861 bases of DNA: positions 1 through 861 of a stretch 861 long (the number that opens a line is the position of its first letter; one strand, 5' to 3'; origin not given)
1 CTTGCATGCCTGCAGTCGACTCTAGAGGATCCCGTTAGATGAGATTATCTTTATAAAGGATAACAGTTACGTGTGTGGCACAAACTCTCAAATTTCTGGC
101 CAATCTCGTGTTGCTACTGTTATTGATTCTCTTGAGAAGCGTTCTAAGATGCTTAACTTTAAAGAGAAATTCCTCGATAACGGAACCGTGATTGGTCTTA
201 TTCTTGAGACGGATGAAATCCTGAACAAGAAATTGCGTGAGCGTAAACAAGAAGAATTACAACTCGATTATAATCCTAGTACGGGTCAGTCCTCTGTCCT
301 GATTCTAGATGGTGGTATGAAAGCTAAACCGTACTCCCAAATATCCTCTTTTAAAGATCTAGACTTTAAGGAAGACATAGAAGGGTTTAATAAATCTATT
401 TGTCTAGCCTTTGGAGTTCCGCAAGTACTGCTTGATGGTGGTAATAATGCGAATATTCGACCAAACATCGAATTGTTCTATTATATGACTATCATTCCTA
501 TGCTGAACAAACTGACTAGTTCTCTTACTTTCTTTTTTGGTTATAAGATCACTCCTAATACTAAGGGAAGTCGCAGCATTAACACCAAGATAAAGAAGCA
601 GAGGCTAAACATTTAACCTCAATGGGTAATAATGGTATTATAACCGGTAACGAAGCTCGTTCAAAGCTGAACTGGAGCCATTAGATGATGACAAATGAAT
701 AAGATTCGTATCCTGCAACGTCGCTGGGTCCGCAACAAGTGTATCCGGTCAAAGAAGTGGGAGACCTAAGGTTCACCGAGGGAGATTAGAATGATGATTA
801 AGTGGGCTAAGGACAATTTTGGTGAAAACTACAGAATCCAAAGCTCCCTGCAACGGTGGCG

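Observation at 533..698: Portal C-terminus is split across three reading frames; two single-base indels would restore one ORF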

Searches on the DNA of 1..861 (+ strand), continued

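Call 24: get_annotated_region(hit=H100, flank=150)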
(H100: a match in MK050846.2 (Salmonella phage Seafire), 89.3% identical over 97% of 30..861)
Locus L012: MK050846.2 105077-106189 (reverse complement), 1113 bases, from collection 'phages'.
description: Salmonella phage Seafire, complete genome.
organism: Salmonella phage Seafire (NCBI taxid 2483612)
taxonomy: Viruses; Duplodnaviria; Heunggongvirae; Uroviricota; Caudoviricetes; Demerecviridae; Markadamsvirinae; Epseptimavirus; Epseptimavirus seafire
host: Salmonella enterica subsp. enterica serovar Enteritidis; source: wastewater treatment plant; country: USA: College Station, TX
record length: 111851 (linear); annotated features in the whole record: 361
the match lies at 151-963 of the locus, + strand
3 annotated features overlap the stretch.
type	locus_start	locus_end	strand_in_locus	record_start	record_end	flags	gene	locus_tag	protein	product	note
CDS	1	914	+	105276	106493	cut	-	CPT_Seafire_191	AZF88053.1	portal protein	e=o blastp match against cononical phage db T5.152 portal protein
regulatory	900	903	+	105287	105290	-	-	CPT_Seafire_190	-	ribosome_binding_site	-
CDS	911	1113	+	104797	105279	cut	-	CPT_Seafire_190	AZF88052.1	neck whiskers protein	T5 Decoration Protein pb10; e=4e-111 blastp match to neck whiskers protein [Bacteriophage T5-like chee130_1]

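Call 25: get_annotated_region(hit=H103, flank=150)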
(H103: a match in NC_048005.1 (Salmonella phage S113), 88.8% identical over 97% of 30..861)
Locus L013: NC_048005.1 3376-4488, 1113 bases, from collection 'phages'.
description: Salmonella phage S113, complete genome.
organism: Salmonella phage S113 (NCBI taxid 2231342)
taxonomy: Viruses; Duplodnaviria; Heunggongvirae; Uroviricota; Caudoviricetes; Demerecviridae; Markadamsvirinae; Epseptimavirus; Epseptimavirus S113
host: Salmonella enterica serotype Typhimurium SL1344; source: -; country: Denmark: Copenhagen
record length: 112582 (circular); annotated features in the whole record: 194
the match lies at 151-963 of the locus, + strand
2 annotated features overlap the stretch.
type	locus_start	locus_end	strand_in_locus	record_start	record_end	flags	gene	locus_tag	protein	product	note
CDS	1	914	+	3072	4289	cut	-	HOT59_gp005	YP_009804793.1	portal protein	label: orf5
CDS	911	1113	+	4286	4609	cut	-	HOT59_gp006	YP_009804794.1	tail protein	label: orf6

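Call 26: get_annotated_region(hit=H96, flank=150)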
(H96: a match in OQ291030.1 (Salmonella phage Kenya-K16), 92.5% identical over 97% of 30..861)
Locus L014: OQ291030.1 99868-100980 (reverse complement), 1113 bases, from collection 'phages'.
description: Salmonella phage Kenya-K16, complete genome.
organism: Salmonella phage Kenya-K16 (NCBI taxid 3027604)
taxonomy: Viruses; Duplodnaviria; Heunggongvirae; Uroviricota; Caudoviricetes; Demerecviridae; Markadamsvirinae; Tequintavirus
host: Salmonella enterica; source: -; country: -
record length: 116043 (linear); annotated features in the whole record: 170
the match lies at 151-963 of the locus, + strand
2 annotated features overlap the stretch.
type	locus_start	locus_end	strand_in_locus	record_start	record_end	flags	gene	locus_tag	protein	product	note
CDS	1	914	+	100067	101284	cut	-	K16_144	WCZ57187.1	portal (connector) protein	-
CDS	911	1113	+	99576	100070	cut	-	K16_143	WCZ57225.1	tail fiber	-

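Call 32: search_dna_similar(query=window:1-35:+, collection=plasmids, mode=distant, max_evalue=10, max_rows=8)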
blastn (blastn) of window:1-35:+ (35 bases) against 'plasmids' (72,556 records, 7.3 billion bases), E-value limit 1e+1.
Records with a match: 34; places in all: 46; records where one place covers at least 80% of the query: 27.
Best place of each record, by identity: >=99% 3; 95-99% 29; 90-95% 2.
By first word of the organism name: uncultured 14; Escherichia 6; Bacillus 3; Staphylococcus 2; Vibrio 2; Rahnella 1; Alicyclobacillus 1; Zymomonas 1; Proteus 1; Corynebacterium 1; and 2 more.
By predicted mobility (MOB-suite, as given by PLSDB): mobilizable 19; non-mobilizable 12; conjugative 3.
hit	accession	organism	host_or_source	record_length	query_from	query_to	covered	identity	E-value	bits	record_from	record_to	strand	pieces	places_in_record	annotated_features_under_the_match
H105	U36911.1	Staphylococcus aureus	-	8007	1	33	94%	97.1%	4e-6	55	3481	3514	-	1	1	none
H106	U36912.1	Staphylococcus aureus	-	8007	1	33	94%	97.1%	4e-6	55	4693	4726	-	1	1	none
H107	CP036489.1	Rahnella aquatilis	cell culture,Rice-wheat rotation soil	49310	1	33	94%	97.1%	4e-6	55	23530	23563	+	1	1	hypothetical protein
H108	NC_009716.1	Escherichia sp. Sflu5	-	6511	1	33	94%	97.1%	4e-6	55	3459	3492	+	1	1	none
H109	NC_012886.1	Escherichia coli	-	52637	1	33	94%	97.1%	4e-6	55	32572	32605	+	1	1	none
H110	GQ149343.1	Escherichia coli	giant panda,intestinal tract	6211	1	33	94%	97.1%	4e-6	55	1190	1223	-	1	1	none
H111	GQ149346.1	Escherichia coli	giant panda,intestinal tract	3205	1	33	94%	97.1%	4e-6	55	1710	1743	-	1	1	none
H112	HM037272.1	Bacillus thuringiensis serovar chinensis CT-43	-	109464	1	33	94%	97.1%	4e-6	55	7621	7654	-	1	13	hypothetical protein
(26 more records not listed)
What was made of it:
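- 1..33 (+): Cloning-vector polylinker (HindIII remnant, SphI, PstI, SalI, XbaI, BamHI, SmaI half). One G is missing between 15 and 16 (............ reads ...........). 33 window bases match 34 bases of the pUC-type MCS in engineered plasmids at 97.1% (call 32).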

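Call 33: get_annotated_region(hit=H108, flank=40)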
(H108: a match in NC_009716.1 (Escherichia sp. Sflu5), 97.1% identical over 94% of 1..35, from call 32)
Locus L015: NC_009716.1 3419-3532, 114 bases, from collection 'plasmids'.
description: Escherichia sp. Sflu5 plasmid pAK51, complete sequence
organism: Escherichia sp. Sflu5 (NCBI taxid 299586)
taxonomy: Bacteria; Pseudomonadota; Gammaproteobacteria; Enterobacterales; Enterobacteriaceae; Escherichia; Escherichia sp. Sflu5
host: -; source: -; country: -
typing (MOB-suite, as given by PLSDB): mobilizable; replicon Inc13,rep_cluster_2350
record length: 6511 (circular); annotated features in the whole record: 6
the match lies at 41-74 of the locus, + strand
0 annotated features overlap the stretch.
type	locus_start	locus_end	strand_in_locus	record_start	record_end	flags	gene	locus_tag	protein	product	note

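Call 37: search_dna_similar(query=window:36-861:+, collection=ecoli_genomes, mode=near, max_rows=10)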
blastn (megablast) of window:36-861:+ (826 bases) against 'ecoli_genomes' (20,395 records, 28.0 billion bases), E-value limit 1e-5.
No match.
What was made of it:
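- On Pseudogene in a decaying prophage: No hit in 5,426 complete E. coli genomes (call 37).
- No match in 20,395 records from 5,426 complete E. coli genomes (call 37).
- Tried and rejected: A search of all complete E. coli genomes found nothing (call 37).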

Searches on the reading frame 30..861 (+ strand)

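Call 31: search_protein_families(library=pfam, proteins=[L001:1047-2255:+])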
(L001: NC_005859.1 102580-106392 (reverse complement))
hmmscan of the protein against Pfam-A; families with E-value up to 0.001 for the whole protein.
L001:1047-2255:+ (403 aa): 1 family
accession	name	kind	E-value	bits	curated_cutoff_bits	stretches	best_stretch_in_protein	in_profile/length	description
PF04860.17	Phage_portal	-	2e-50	172.2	39.1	1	48-363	6-321/321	Phage portal protein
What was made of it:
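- On Phage portal protein (Pfam PF04860, HK97-type); specifically T5 pb7: Full T5 pb7 scores 172.2 bits (call 31).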
